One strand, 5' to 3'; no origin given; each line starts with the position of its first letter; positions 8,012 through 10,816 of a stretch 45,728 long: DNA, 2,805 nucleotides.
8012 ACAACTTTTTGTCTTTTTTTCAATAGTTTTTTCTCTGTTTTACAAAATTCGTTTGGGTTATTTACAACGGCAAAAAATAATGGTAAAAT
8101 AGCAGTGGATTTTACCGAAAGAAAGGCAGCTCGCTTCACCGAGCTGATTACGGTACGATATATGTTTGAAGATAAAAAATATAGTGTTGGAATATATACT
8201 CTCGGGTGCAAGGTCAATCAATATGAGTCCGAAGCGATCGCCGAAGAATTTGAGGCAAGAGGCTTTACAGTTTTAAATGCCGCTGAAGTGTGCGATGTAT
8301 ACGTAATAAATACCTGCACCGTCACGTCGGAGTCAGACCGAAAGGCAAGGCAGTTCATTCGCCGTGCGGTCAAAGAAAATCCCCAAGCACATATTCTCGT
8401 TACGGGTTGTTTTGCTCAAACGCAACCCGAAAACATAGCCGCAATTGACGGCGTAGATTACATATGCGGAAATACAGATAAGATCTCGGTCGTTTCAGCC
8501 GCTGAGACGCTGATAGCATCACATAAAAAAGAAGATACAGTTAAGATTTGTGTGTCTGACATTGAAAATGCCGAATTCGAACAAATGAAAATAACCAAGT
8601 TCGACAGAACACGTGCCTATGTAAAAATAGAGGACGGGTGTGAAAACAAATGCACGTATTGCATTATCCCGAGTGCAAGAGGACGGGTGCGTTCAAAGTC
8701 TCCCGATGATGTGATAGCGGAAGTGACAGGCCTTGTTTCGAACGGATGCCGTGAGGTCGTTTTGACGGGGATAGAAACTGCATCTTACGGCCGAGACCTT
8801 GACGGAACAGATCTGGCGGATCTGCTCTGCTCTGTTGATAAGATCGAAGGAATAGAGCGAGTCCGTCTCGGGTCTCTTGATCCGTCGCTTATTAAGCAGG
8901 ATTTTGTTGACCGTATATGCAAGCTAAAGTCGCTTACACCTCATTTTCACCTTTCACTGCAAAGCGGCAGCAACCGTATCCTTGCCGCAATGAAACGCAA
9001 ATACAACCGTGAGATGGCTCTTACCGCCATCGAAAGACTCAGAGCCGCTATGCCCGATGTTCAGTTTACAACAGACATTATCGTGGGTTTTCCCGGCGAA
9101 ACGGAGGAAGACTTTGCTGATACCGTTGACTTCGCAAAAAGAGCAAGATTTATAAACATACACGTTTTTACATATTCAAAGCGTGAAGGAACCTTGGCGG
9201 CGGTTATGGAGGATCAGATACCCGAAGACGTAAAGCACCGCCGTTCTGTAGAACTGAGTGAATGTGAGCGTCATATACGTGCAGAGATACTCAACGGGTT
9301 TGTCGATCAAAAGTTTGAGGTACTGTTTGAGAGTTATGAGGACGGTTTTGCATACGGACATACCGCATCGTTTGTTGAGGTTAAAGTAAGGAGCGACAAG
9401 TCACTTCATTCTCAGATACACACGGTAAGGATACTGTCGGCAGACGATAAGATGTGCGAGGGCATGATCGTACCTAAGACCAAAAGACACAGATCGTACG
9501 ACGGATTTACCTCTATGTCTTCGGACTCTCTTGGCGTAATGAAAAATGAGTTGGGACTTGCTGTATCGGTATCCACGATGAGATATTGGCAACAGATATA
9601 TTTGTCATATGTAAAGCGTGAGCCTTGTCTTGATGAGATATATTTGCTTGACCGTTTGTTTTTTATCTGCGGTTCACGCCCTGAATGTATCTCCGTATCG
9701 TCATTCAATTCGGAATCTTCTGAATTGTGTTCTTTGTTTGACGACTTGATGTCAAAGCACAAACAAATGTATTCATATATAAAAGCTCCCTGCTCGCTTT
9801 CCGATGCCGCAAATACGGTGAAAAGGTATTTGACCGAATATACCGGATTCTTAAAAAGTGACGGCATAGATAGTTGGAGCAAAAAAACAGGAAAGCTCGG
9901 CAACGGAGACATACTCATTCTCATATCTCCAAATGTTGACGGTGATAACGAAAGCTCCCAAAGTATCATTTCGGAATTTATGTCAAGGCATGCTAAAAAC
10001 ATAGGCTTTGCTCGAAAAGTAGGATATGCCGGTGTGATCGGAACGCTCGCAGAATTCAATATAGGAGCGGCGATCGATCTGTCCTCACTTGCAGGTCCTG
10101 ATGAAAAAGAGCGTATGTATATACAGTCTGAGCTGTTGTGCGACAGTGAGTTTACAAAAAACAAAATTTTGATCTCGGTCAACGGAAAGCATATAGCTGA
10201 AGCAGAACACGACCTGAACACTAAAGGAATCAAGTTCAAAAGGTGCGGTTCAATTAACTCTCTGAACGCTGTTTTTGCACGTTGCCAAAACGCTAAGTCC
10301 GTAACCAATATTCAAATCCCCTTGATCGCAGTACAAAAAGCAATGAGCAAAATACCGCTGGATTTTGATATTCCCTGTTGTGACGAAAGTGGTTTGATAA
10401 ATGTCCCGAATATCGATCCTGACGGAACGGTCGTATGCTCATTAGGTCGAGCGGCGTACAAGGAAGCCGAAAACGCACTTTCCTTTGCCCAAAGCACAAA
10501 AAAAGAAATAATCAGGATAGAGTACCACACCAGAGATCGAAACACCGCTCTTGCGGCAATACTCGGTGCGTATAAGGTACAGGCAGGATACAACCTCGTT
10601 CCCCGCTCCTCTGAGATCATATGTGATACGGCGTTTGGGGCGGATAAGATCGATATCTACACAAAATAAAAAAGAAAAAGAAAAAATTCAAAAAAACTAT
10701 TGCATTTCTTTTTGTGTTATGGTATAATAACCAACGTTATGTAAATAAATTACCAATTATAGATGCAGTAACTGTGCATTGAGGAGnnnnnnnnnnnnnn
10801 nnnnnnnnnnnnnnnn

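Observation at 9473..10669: MtaB carries an in-frame 398-aa C-terminal module that looks like a decayed FGAM synthase (PurL / AIR-synthase-fold) relic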

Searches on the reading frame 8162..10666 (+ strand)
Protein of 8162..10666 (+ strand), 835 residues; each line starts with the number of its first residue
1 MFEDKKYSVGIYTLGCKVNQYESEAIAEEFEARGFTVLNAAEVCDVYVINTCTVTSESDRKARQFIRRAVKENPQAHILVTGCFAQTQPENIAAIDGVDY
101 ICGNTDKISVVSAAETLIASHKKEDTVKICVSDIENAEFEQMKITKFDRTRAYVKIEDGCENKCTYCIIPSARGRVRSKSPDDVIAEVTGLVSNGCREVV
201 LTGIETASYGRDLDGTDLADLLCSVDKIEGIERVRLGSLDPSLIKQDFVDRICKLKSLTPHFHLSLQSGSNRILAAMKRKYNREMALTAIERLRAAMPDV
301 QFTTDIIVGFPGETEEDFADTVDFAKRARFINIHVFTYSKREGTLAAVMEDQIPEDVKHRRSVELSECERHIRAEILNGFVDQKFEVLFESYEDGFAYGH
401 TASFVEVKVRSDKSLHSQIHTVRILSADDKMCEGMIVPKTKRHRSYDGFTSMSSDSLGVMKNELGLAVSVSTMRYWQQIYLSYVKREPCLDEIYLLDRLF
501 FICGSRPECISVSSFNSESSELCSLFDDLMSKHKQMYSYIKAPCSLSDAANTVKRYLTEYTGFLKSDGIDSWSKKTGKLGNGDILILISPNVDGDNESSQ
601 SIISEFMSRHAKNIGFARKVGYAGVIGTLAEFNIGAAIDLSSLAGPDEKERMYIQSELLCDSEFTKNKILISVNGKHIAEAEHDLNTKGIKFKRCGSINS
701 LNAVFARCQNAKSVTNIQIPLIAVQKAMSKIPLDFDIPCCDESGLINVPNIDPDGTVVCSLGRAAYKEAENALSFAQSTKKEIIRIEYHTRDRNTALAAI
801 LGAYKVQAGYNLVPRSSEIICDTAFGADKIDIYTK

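Call 3: search_protein_families(library=pfam, proteins=[window:8162-10666:+], max_evalue=10)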
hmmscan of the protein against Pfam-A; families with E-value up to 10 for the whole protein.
window:8162-10666:+ (835 aa): 4 families
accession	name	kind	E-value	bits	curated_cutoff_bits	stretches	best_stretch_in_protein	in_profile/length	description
PF04055.27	Radical_SAM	-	6.1e-29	101.8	29.5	1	158-325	5-166/166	Radical SAM superfamily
PF00919.26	UPF0004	-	1.3e-25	89.7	27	1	9-103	2-98/98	Uncharacterized protein family UPF0004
PF02310.24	B12-binding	-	0.022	15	32.1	1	36-103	42-111/121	B12 binding domain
PF09087.17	Cyc-maltodext_N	-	0.23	12.2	25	1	664-726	11-73/88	Cyclomaltodextrinase, N-terminal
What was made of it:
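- On MtaB (TIGR01579): Pfam finds UPF0004 and Radical_SAM (call 3).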

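Call 4: search_protein_families(library=ncbifam, proteins=[window:8162-10666:+], max_evalue=10)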
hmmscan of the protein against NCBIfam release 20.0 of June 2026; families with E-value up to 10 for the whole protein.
window:8162-10666:+ (835 aa): 41 families (the best 25 are shown)
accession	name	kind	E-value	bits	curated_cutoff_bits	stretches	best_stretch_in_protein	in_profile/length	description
TIGR01579.1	MiaB-like-C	equivalog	1.3e-137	459.5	357.05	1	11-424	1-416/416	tRNA (N(6)-L-threonylcarbamoyladenosine(37)-C(2))-methylthiotransferase MtaB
TIGR00089.1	TIGR00089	subfamily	5.1e-130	434.1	251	1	9-432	2-427/429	MiaB/RimO family radical SAM methylthiotransferase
TIGR01574.1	miaB-methiolase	equivalog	1.9e-91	307.3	355.3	1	11-437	4-437/437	tRNA (N6-isopentenyl adenosine(37)-C2)-methylthiotransferase MiaB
TIGR01125.1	TIGR01125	equivalog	9.5e-84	281.9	356.95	1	9-400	2-388/432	30S ribosomal protein S12 methylthiotransferase RimO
TIGR01578.1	MiaB-like-B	hypoth_equivalog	9.3e-77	258.6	314.7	1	11-435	4-419/421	tRNA (N(6)-L-threonylcarbamoyladenosine(37)-C(2))-methylthiotransferase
NF010916.0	PRK14336.1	equivalog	1.2e-74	251.6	606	2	150-433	124-409/418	tRNA (N6-isopentenyl adenosine(37)-C2)-methylthiotransferase MiaB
TIGR04014.1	B12_SAM_MJ_0865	equivalog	9.2e-24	84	360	1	150-333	159-341/434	methyl-coenzyme M reductase glutamine C-methyltransferase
TIGR04013.1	B12_SAM_MJ_1487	hypoth_equivalog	2.1e-23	82.8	251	1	34-348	32-355/382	TIGR04013 family B12-binding domain/radical SAM domain-containing protein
TIGR04479.1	bcpD_PhpK_rSAM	subfamily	6e-15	54.6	600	2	264-328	347-409/504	PhpK family radical SAM P-methyltransferase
TIGR03471.1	HpnJ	equivalog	3.1e-10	39.5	577.6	3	266-337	305-374/472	hopanoid biosynthesis associated radical SAM protein HpnJ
TIGR04072.2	rSAM_ladder_B12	equivalog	1.9e-08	33.4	360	1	59-202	83-233/443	lipid biosynthesis B12-binding/radical SAM protein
NF038361.1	rSAM_Sden_1168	equivalog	9.3e-08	31.1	575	1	157-337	288-460/560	Sden_1168 family B12-binding radical SAM P-methyltransferase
NF033712.0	B12_rSAM_KedN5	subfamily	5e-07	28.3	700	1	149-323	193-365/624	KedN5 family methylcobalamin-dependent radical SAM C-methyltransferase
NF053743.1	LipS2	equivalog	7.9e-07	28.8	270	2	264-365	132-226/292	LipS2 family lipoyl synthase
NF045585.1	rSAM_slr0320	equivalog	1.9e-06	26.7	775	1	154-303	238-384/511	photosystem II high light acclimation radical SAM protein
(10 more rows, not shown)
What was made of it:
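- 8162..9472 (+): MtaB catalytic module (UPF0004/MTTase N-domain, radical-SAM core with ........, TRAM-like C-terminal barrel), residues 1-437 of the fusion. Pfam finds UPF0004 and Radical_SAM (calls 3, 4).
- On MtaB (TIGR01579): 459.5 bits against a cutoff of 357.05, covering profile positions 1-416 of 416 (call 4)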

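Call 10: find_homologous_proteins(query=window:8162-10666:+, max_evalue=1e-50)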
Query window:8162-10666:+ (835 aa): 7793 proteins with E <= 1e-50 among 8000 candidates; the best 120 are listed.
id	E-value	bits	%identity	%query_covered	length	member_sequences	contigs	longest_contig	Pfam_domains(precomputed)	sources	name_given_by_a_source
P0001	0.0e+0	1869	99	100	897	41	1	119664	PF04055.28,PF00919.27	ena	-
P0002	1.4e-292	991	58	100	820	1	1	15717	PF04055.28,PF00919.27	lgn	-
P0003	6.1e-179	615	64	52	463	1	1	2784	PF04055.28,PF00919.27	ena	-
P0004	1.9e-174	600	62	52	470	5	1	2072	PF04055.28,PF00919.27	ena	-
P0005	4.0e-174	599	62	52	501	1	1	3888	PF04055.28,PF00919.27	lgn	-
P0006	8.0e-173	595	64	52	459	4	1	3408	PF04055.28,PF00919.27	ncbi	-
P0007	2.4e-171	590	62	51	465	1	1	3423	PF04055.28,PF00919.27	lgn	-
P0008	5.3e-169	582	61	52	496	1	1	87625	PF04055.28,PF00919.27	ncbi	-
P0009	1.7e-168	580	61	52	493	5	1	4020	PF04055.28,PF00919.27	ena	-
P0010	3.7e-167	576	61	51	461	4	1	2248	PF04055.28,PF00919.27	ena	-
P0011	3.7e-164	566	61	51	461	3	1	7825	PF04055.28,PF00919.27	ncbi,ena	-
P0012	2.4e-163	563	62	52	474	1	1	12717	PF04055.28,PF00919.27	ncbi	-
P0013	3.6e-163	563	59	52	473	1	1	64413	PF04055.28,PF00919.27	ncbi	-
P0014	1.2e-162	561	61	50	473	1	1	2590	PF04055.28,PF00919.27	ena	-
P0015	8.1e-162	558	62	51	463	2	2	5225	PF04055.28,PF00919.27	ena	-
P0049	3.0e-144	500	47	61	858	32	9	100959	PF04055.28,PF00919.27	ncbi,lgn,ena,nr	ncbi:MAG: tRNA (N(6)-L-threonylcarbamoyladenosine(37)-C(2))-methylthiotransferase MtaB [Clostridia b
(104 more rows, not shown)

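Call 26: find_encoding_contigs(protein=P0008, flank=6000, max_places=2)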
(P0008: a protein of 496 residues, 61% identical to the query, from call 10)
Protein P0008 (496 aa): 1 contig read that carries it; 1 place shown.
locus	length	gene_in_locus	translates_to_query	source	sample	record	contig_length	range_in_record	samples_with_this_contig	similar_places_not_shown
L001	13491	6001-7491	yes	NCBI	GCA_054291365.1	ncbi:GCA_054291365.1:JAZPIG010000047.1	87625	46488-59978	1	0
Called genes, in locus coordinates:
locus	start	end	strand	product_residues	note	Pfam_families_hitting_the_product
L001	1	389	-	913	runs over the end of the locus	PF07517:SecA_DEAD, PF00270:DEAD (weak), PF01043:SecA_PP_bind, PF21090:P-loop_SecA, PF07516:SecA_SW, PF02810:SEC-C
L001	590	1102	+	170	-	PF00588:SpoU_methylase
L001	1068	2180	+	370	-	PF03054:tRNA_Me_trans, PF20259:tRNA_Me_trans_M, PF20258:tRNA_Me_trans_C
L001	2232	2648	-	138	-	-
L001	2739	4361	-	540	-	PF20154:LNT_N, PF00795:CN_hydrolase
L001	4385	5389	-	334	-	PF01479:S4, PF00849:PseudoU_synth_2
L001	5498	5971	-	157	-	-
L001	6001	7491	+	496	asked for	PF00919:UPF0004, PF04055:Radical_SAM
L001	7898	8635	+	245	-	PF21778:DUF6873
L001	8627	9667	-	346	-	-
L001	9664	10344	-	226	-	-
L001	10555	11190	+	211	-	PF00753:Lactamase_B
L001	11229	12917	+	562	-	PF00749:tRNA-synt_1c, PF19269:Anticodon_2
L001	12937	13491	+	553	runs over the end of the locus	PF00749:tRNA-synt_1c, PF03950:tRNA-synt_1c_C, PF20974:tRNA-synt_1c_C2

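Call 27: find_encoding_contigs(protein=P0013, flank=6000, max_places=2)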
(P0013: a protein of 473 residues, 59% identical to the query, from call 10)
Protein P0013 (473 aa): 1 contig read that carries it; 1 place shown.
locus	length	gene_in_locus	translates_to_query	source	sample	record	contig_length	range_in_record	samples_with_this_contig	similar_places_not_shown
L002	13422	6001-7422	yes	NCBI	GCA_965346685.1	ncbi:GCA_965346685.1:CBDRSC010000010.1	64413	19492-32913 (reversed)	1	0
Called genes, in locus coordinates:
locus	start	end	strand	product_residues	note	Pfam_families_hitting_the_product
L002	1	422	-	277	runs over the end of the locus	PF01261:AP_endonuc_2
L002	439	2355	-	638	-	PF07944:Beta-AFase-like_GH127_cat, PF20736:Glyco_hydro127M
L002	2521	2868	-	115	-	-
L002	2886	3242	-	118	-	-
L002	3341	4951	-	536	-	PF20154:LNT_N, PF00795:CN_hydrolase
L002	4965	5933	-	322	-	PF01479:S4 (weak), PF00849:PseudoU_synth_2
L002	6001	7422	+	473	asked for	PF00919:UPF0004, PF04055:Radical_SAM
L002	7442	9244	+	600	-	-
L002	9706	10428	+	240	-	PF21778:DUF6873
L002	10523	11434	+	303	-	PF00781:DAGK_cat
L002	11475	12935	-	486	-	PF02386:TrkH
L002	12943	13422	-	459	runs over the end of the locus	PF00070:Pyr_redox (faint), PF01488:Shikimate_DH (faint), PF01494:FAD_binding_3 (faint), PF02254:TrkA_N, PF13241:NAD_binding_7 (weak), PF02080:TrkA_C, PF02254:TrkA_N, PF02080:TrkA_C, +5 more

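Call 54: find_encoding_contigs(protein=P0002, flank=5000, max_places=3)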
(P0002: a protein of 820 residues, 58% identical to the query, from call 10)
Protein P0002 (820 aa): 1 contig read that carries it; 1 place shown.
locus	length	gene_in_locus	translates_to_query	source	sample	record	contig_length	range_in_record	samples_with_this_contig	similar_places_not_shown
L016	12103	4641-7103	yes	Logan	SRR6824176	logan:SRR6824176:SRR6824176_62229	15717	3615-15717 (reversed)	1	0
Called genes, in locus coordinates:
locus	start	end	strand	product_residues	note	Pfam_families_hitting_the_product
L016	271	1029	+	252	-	PF13306:LRR_5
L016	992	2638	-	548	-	PF20154:LNT_N, PF00795:CN_hydrolase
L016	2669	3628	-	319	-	PF01479:S4 (weak), PF00849:PseudoU_synth_2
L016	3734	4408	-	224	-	PF14681:UPRTase, PF00156:Pribosyltran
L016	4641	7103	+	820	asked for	PF00919:UPF0004, PF04055:Radical_SAM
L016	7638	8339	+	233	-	PF21778:DUF6873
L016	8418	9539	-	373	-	PF00483:NTP_transferase, PF25084:LbH_EIF2B (weak), PF24894:Hexapep_GlmU, PF25247:LbH_GLGC (faint), PF25087:GMPPB_C (faint)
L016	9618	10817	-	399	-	PF00483:NTP_transferase, PF07959:Fucose_pyrophosphorylase (faint), PF12804:NTP_transf_3 (faint), PF25247:LbH_GLGC (faint), PF24894:Hexapep_GlmU, PF25084:LbH_EIF2B (weak), PF25087:GMPPB_C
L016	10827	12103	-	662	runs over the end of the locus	PF22019:GlgB_N (weak), PF02922:CBM_48, PF00128:Alpha-amylase (weak), PF02806:Alpha-amylase_C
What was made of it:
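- Checked: It also occurs at 58% identity in another species with identical synteny (L016, SRR6824176, call 54).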

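Call 55: find_encoding_contigs(protein=P0001, flank=3000, max_places=4)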
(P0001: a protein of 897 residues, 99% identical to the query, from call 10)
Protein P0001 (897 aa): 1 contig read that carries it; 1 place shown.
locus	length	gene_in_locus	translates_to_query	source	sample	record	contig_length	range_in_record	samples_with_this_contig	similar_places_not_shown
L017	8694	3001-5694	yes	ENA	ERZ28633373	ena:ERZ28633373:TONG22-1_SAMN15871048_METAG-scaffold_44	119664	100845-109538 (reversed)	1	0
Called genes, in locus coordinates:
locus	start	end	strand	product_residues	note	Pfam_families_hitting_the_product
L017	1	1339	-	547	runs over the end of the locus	PF20154:LNT_N, PF00795:CN_hydrolase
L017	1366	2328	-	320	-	PF01479:S4 (weak), PF00849:PseudoU_synth_2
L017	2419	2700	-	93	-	PF00156:Pribosyltran (weak), PF14681:UPRTase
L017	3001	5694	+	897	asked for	PF00919:UPF0004, PF04055:Radical_SAM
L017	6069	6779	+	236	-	PF21778:DUF6873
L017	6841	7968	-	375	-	PF00483:NTP_transferase, PF25247:LbH_GLGC (faint), PF25084:LbH_EIF2B, PF24894:Hexapep_GlmU, PF25087:GMPPB_C (weak)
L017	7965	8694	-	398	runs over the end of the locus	PF00483:NTP_transferase, PF12804:NTP_transf_3 (faint), PF25247:LbH_GLGC (faint), PF24894:Hexapep_GlmU, PF25084:LbH_EIF2B (weak), PF25087:GMPPB_C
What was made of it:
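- Checked: The same fused ORF occurs at 99% identity in an independent metagenome assembly (L017, ERZ28633373, call 55).
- The cluster has 41 member sequences (calls 10, 54, 55).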

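Call 60: search_protein_families(library=ncbifam, proteins=[L002:7442-9241:+], max_evalue=10)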
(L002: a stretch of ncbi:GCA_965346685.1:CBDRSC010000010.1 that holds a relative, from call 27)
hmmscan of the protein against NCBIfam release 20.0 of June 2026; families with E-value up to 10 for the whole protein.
L002:7442-9241:+ (600 aa): 1 family
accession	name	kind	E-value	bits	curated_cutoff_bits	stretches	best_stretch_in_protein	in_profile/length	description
TIGR01857.1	FGAM-synthase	equivalog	1.2e-05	23.1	1057.05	1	376-572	709-917/1239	phosphoribosylformylglycinamidine synthase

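Call 68: find_encoding_contigs(protein=P0049, flank=5000, max_places=2)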
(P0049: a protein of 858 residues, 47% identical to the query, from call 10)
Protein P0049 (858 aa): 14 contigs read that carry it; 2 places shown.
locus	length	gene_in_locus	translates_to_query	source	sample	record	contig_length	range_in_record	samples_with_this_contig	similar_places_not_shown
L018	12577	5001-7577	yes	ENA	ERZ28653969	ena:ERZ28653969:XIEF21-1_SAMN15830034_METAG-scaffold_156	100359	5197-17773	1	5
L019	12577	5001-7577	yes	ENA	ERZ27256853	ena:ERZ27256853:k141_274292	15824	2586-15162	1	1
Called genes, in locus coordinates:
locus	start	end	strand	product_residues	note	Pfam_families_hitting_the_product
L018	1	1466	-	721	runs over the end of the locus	PF10340:Say1_Mug180, PF20434:BD-FAE, PF07859:Abhydrolase_3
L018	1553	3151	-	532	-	PF20154:LNT_N, PF00795:CN_hydrolase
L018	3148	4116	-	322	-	PF00849:PseudoU_synth_2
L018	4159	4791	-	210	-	PF14681:UPRTase, PF00156:Pribosyltran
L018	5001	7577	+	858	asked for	PF00919:UPF0004, PF04055:Radical_SAM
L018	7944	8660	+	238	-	PF21778:DUF6873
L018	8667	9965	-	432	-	PF14501:HATPase_c_5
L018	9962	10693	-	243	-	PF00072:Response_reg, PF04397:LytTR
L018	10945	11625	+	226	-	-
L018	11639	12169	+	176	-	-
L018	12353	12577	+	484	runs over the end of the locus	PF01547:SBP_bac_1, PF13416:SBP_bac_8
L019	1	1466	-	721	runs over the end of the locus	PF10340:Say1_Mug180, PF20434:BD-FAE, PF07859:Abhydrolase_3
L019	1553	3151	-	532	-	PF20154:LNT_N, PF00795:CN_hydrolase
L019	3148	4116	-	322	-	PF00849:PseudoU_synth_2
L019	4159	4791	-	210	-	PF14681:UPRTase, PF00156:Pribosyltran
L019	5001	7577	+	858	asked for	PF00919:UPF0004, PF04055:Radical_SAM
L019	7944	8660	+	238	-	PF21778:DUF6873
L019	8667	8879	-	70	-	PF14501:HATPase_c_5 (weak)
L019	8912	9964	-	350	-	-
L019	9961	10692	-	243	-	PF00072:Response_reg, PF04397:LytTR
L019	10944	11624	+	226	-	-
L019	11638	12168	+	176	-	-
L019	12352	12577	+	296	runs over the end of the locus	?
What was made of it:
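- On MtaB-associated PurL-derived family 'X' (defined here): The fused cases are the window, L016, L017 and L018/L019 (calls 54, 55, 68).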
